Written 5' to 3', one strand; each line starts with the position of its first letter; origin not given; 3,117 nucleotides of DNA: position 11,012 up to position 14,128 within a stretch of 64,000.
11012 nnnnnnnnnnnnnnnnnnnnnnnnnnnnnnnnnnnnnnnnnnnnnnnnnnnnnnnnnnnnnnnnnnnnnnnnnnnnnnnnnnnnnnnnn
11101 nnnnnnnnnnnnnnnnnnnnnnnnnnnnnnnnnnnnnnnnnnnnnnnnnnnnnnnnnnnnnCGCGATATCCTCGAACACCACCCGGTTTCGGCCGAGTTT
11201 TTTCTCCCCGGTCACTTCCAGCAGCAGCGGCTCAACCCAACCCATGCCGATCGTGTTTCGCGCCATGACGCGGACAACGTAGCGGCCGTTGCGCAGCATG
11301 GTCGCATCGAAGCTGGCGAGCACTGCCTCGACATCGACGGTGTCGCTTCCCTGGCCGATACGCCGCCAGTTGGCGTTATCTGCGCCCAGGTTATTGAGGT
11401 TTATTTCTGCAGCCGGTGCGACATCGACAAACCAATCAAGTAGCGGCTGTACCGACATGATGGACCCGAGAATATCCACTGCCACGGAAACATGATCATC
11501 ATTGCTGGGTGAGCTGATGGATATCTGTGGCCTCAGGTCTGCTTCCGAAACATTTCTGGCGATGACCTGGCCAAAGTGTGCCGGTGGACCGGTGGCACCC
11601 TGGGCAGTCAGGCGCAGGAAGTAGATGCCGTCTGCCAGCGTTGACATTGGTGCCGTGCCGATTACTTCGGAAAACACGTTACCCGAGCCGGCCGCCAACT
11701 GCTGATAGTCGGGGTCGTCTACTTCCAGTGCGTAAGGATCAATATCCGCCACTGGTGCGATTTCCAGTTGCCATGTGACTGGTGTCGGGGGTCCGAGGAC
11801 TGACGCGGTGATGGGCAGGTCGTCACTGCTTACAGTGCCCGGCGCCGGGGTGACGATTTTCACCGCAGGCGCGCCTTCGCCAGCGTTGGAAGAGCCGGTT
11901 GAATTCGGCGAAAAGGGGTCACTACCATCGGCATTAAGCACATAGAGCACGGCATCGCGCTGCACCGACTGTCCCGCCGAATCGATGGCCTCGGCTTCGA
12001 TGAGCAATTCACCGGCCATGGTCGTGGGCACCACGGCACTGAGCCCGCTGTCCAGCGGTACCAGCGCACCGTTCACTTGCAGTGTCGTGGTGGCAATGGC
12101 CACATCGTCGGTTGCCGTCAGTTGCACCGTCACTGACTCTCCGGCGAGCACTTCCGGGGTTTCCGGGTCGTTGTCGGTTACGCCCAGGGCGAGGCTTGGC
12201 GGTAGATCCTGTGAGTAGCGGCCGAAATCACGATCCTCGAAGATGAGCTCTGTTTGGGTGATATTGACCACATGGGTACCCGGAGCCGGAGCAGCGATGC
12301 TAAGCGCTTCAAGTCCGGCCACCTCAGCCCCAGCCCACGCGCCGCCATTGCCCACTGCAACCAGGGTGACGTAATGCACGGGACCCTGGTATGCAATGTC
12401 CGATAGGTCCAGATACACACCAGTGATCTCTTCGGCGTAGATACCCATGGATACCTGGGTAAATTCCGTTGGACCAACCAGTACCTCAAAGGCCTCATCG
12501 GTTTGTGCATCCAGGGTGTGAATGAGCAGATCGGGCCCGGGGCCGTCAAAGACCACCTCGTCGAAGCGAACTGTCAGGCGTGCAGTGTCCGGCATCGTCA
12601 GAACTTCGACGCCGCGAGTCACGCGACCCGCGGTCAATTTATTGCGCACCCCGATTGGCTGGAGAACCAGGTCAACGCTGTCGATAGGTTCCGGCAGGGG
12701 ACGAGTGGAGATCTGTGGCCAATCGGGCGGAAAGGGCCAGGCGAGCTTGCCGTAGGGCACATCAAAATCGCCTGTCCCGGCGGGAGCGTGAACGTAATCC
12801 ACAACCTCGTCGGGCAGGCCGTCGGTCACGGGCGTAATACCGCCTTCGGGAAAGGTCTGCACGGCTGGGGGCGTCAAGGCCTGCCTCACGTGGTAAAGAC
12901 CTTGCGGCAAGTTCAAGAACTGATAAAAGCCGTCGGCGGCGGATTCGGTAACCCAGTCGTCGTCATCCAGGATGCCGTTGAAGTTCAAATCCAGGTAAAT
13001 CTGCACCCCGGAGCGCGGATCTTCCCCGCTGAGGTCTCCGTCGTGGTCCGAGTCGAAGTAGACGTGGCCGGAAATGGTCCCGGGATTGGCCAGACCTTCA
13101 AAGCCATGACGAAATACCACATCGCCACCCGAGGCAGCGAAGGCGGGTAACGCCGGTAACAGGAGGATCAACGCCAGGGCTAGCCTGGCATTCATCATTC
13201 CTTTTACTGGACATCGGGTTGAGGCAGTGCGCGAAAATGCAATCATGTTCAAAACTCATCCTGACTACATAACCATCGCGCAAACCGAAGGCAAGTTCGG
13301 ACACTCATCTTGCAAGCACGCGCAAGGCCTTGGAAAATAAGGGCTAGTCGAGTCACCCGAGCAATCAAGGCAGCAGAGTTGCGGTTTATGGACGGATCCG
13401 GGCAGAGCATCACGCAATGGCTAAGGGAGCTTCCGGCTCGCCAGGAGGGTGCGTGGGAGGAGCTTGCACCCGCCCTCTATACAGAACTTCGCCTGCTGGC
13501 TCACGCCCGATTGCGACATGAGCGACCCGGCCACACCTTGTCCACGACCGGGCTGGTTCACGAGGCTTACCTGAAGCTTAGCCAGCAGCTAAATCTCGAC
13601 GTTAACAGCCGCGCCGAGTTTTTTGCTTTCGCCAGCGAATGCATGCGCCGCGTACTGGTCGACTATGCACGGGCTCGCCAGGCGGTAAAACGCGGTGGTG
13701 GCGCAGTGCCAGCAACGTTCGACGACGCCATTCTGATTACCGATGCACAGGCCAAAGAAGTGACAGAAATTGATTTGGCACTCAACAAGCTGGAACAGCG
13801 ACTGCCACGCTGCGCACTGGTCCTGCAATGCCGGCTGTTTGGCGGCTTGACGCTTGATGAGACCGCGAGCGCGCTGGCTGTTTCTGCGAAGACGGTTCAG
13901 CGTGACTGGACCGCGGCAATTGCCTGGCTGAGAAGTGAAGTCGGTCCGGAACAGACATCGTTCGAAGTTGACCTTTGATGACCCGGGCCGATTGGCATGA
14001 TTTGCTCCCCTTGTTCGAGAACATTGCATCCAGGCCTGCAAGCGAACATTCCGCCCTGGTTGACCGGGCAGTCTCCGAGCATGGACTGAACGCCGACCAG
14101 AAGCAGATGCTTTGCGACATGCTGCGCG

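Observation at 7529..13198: Giant secreted RHS/YD-repeat protein convergent on the ribosomal alpha operon, with an unassigned 140-aa C-terminal domain and no immunity gene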

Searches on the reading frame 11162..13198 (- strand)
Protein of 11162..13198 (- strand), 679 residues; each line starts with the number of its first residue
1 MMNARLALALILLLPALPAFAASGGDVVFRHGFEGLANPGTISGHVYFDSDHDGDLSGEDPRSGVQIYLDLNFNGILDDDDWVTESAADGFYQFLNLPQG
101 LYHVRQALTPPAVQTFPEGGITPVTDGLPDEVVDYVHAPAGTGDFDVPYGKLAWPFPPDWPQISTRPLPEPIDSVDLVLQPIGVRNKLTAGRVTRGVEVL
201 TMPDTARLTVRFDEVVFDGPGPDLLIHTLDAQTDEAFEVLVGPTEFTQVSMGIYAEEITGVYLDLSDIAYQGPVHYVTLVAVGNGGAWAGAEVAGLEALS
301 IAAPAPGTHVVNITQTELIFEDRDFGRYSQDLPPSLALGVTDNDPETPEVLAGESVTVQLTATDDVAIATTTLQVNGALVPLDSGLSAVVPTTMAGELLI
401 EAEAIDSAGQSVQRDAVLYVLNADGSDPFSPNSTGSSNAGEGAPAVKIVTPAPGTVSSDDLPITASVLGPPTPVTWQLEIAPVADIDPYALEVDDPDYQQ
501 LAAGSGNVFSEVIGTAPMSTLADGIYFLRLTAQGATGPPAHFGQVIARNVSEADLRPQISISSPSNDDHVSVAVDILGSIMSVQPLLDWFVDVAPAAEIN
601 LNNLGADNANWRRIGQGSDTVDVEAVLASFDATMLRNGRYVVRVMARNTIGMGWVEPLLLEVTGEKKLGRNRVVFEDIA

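Call 50: search_solved_structures(query=A4, max_evalue=1)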
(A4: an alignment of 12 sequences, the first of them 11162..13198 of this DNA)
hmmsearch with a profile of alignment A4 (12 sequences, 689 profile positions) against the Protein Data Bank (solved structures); distinct sequences matched with E-value up to 1: 1.
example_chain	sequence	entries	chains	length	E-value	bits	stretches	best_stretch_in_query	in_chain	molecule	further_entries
8qb1_A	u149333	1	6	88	0.73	10.8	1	487-545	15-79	Mirolase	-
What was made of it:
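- Tried and rejected: A PDB profile search with the N-terminal alignment also gave nothing (call 50).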

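Call 66: predict_structure(alignment_id=A4)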
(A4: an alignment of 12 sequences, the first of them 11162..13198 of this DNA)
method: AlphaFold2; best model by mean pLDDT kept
length: 679 residues; sequences in the alignment: 12
mean_pLDDT: 65.4   pTM: 0.40
mean pLDDT of the five models: 65.4, 61.3, 61.2, 60.5, 59.0
residues with pLDDT >= 90: 109; 70-90: 230; 50-70: 144; < 50: 196
segments of 3 or more residues with pLDDT < 50: 1-38, 49-56, 108-198, 285-288, 302-311, 313-315, 321-332, 428-438, 666-679
pLDDT, mean of each block of 10 residues (from residue 1): 31 32 26 40 58 47 63 57 68 65 50 27 29 38 31 29 27 25 26 38 68 64 73 75 78 79 83 75 59 66 45 50 39 68 76 85 77 85 89 72 80 75 56 48 77 86 80 87 85 72 83 88 92 83 90 88 91 90 91 86 68 91 92 83 90 88 60 31
secondary structure, 60 per line:
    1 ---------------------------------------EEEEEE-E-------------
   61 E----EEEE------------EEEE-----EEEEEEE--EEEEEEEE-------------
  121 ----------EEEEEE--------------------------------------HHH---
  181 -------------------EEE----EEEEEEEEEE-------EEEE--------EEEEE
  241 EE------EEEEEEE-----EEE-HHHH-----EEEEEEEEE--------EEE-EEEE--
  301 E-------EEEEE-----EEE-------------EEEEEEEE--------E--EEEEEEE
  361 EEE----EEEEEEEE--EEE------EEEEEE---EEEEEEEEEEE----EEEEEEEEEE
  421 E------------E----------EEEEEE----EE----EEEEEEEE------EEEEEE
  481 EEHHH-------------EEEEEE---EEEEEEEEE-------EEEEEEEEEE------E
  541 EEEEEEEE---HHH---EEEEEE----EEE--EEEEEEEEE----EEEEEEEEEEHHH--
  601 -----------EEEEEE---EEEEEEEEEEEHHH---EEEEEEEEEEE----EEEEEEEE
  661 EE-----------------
elements in order (helices of 4 or more, strands of 3 or more residues): E40-45 E66-69 E82-85 E91-97 E100-107 E131-136 E200-202 E207-216 E224-227 E236-242 E249-255 E261-263 H265-268 E274-282 E291-293 E295-298 E309-313 E319-321 E335-342 E354-363 E368-375 E378-380 E387-392 E396-406 E411-421 E445-450 E461-468 E475-482 E499-504 E508-516 E524-533 E540-548 E558-563 E568-570 E573-581 E586-595 E612-617 E621-631 E638-648 E653-662
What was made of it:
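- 11213..13081 (-): N-terminal stalk of about five beta-sandwich/Ig-like domains (aa ~40-107, 200-300, 335-421, 445-548, 558-662). It is conserved across the family. AlphaFold2 model is all-beta, with pLDDT up to ~90 in the last two domains (call 66).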

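Call 69: fold_search(model_id=the predicted structure, library=pdb)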
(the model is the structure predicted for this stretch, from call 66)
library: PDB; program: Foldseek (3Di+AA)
matches with E <= 10: 1806; with E <= 0.001: 292
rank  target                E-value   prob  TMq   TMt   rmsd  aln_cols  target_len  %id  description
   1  8cml_E                2.1e-10  1.00  0.12  0.12  22.3       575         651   10  Cryo-EM structure of complement C5 in complex with nanobodies UNbC5-1 and UNbC5-2 (released 2023-09-27)
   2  7ad7_B                1.1e-09  1.00  0.11  0.12  21.9       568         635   11  Crystal structure of human complement C5 in complex with the K8 bovine knob domain peptide. (released 2021-03-10)
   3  7q1y_A                1.2e-09  1.00  0.11  0.07  29.6       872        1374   10  X-ray structure of human A2ML1 (released 2022-04-20)
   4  3cu7_B                2.9e-09  1.00  0.11  0.06  20.8       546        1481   11  Human Complement Component 5 (released 2008-06-10)
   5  3cu7_A                3.5e-09  1.00  0.11  0.06  20.9       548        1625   11  Human Complement Component 5 (released 2008-06-10)
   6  9fx2                  4.3e-09  1.00  0.11  0.07  27.3       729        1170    8  Structure of methylamine activated CD109 (released 2025-03-19)
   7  3km9_A                7.5e-09  1.00  0.12  0.07  21.9       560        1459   10  Structure of complement C5 in complex with the C-terminal beta-grasp domain of SSL7 (released 2009-12-01)
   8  8ayh_C                7.5e-09  1.00  0.12  0.13  23.2       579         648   11  Structure of Complement C5 in Complex with small molecule inhibitor and CVF (released 2022-12-21)
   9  5i99                  9.7e-09  1.00  0.11  0.18  29.5       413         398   12  Crystal structure of mouse CNTN3 Ig5-Fn2 domains (released 2016-08-31)
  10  7s63_A                1.2e-08  1.00  0.12  0.07  23.7       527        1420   11  Native-form oocyte/egg Alpha-2-Macroglobulin (A2Moo) tetramer (released 2022-01-05)
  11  3kls_B                1.4e-08  1.00  0.12  0.07  21.9       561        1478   11  Structure of complement C5 in complex with SSL7 (released 2009-11-24)
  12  5i5k_B                1.4e-08  1.00  0.12  0.06  22.2       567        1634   11  Structure of complement C5 in complex with eculizumab (released 2016-03-16)
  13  8coe_C                1.4e-08  1.00  0.12  0.12  22.0       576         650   12  complement C5 in complex with the LCP0195 nanobody (released 2024-01-03)
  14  6xi3                  1.6e-08  1.00  0.13  0.20  32.9       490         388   13  Crystal structure of tetra-tandem repeat in extending region of large adhesion protein (released 2020-10-14)
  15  6rqj_B                1.6e-08  1.00  0.12  0.12  22.1       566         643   12  Structure of human complement C5 complexed with tick inhibitors OmCI, RaCI1 and CirpT1 (released 2020-01-08)
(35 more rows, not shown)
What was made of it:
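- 11213..13081 (-): Foldseek matches MG/Ig/FN3 arrays and bacterial adhesins (call 69).
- The N-terminal stalk resembles adhesin/Ig arrays (calls 66, 69).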

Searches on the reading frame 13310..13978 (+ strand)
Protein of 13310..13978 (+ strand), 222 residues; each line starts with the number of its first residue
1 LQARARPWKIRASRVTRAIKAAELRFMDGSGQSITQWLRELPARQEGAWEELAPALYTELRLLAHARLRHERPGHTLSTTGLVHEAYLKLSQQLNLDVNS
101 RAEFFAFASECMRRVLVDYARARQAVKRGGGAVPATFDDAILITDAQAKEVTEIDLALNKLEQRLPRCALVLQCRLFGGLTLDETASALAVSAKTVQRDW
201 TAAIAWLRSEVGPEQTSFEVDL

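Call 43: search_protein_families(library=pfam, proteins=[window:13310-13978:+], max_evalue=0.01)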
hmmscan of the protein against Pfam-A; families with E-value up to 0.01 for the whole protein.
window:13310-13978:+ (222 aa): 2 families
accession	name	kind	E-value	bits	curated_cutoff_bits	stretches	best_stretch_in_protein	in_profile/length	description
PF07638.17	Sigma70_ECF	-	1.8e-41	142.5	21.1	1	32-210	2-182/185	ECF sigma factor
PF04545.22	Sigma70_r4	-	0.00074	19.4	24.1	1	166-198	7-39/50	Sigma-70, region 4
